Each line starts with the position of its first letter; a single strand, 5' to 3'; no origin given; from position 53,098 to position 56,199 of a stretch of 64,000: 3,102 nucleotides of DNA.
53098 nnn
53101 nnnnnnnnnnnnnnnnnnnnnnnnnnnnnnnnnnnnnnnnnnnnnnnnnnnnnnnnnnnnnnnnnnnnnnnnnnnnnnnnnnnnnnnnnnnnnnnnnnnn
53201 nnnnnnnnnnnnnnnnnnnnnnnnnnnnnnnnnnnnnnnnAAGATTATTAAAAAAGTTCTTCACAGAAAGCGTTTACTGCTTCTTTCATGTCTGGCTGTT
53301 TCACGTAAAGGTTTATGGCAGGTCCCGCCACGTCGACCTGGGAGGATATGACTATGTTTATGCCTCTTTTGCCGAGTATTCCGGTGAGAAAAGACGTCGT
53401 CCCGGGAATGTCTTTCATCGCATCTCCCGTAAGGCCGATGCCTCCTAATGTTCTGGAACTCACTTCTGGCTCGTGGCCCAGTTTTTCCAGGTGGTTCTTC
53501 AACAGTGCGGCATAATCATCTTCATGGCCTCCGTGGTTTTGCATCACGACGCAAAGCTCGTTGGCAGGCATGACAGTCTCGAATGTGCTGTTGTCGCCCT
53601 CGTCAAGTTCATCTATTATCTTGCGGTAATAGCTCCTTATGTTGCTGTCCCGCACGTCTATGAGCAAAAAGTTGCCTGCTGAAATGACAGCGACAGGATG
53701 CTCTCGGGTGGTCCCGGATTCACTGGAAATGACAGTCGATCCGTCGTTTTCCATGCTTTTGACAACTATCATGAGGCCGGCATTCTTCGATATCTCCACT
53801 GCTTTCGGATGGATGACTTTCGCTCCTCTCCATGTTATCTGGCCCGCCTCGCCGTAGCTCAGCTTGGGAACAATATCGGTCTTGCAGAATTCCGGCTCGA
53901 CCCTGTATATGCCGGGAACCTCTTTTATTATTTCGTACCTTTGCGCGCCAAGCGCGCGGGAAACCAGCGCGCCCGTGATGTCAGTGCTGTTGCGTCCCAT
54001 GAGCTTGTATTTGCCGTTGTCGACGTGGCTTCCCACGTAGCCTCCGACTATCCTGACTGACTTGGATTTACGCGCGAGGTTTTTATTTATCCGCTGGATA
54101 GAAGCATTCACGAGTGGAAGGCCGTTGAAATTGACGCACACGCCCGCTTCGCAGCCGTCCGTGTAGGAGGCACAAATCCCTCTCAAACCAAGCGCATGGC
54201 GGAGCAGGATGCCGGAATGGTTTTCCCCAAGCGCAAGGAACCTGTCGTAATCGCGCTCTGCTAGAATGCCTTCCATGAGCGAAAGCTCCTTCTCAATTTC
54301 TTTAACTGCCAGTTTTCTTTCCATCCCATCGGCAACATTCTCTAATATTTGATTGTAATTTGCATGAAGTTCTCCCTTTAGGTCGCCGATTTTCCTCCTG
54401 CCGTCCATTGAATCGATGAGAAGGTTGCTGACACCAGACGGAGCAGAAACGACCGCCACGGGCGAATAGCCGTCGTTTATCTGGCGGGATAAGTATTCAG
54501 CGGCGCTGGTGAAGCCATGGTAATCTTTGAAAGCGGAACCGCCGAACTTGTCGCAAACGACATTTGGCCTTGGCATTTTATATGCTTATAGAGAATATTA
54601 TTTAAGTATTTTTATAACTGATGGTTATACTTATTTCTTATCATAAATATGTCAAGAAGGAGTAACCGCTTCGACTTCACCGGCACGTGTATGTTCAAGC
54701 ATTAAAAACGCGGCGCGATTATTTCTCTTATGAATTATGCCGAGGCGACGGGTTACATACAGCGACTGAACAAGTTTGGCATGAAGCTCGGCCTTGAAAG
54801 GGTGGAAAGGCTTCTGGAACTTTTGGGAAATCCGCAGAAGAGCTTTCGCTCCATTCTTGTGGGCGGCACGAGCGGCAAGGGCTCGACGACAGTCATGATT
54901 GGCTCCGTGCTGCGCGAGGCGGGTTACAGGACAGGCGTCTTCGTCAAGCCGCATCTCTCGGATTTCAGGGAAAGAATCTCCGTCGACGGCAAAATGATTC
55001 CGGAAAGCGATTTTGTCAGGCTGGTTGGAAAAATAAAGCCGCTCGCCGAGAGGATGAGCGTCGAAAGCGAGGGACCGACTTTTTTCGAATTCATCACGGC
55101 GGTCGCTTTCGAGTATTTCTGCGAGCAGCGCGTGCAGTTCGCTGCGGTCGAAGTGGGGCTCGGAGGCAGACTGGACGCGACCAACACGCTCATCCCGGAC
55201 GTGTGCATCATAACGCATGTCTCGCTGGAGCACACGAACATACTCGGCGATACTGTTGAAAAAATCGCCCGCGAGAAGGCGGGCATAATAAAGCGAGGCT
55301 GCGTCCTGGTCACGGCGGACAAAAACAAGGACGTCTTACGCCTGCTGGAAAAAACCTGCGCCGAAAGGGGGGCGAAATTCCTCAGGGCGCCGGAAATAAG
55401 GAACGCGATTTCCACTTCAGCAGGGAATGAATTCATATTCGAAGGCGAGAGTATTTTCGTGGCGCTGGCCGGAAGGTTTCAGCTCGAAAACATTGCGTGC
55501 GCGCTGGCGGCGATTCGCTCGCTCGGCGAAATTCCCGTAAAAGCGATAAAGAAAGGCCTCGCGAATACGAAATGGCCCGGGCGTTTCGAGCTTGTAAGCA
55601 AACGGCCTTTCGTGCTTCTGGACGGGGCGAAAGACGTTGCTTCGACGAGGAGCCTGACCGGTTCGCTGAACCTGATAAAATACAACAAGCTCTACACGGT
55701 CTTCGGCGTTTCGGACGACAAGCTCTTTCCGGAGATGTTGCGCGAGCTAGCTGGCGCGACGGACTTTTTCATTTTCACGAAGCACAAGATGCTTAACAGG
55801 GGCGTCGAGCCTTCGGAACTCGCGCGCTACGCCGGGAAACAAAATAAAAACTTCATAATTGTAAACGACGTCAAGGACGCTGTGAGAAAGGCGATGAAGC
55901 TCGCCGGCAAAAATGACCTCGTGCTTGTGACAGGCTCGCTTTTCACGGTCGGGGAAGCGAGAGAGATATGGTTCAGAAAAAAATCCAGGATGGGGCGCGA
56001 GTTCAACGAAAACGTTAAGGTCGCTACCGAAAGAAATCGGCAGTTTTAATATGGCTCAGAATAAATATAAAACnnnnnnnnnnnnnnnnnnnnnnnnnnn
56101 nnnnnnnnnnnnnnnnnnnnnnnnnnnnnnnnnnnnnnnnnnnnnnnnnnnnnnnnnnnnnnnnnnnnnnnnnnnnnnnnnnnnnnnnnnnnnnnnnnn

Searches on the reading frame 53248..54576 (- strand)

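Call 46: search_protein_families(library=pfam, proteins=[window:53248-54576:-], max_evalue=0.001)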
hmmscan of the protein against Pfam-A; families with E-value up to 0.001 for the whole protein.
window:53248-54576:- (442 aa): 2 families
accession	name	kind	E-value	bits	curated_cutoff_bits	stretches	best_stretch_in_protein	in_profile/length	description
PF00696.33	AA_kinase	-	5.2e-25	89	24.9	1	10-273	6-233/234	Amino acid kinase family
PF22468.2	ACT_9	-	9.7e-05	22.5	27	1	382-440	3-60/61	ACT domain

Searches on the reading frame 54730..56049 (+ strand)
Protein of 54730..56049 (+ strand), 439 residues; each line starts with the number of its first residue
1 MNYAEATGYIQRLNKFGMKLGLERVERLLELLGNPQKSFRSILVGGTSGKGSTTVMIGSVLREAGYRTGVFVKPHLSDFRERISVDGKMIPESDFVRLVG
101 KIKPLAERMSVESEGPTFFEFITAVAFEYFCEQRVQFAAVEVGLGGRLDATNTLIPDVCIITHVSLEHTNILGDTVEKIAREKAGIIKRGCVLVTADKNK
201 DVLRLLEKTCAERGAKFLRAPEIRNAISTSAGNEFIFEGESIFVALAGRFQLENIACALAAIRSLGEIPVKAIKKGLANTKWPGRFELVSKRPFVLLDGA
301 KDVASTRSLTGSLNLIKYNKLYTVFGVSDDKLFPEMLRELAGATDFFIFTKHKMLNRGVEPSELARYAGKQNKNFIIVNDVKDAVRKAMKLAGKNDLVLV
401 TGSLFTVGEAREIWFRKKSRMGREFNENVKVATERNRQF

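Call 46: search_protein_families(library=pfam, proteins=[window:54730-56049:+], max_evalue=0.001)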
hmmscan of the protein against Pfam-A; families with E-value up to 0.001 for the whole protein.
window:54730-56049:+ (439 aa): 2 families
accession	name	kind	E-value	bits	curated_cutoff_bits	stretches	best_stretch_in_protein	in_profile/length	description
PF02875.26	Mur_ligase_C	-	9.2e-18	65.7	28.4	1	284-403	1-126/127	Mur ligase, glutamate ligase domain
PF08245.18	Mur_ligase_M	-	7e-12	46.1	24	1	44-261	1-199/200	Mur ligase middle domain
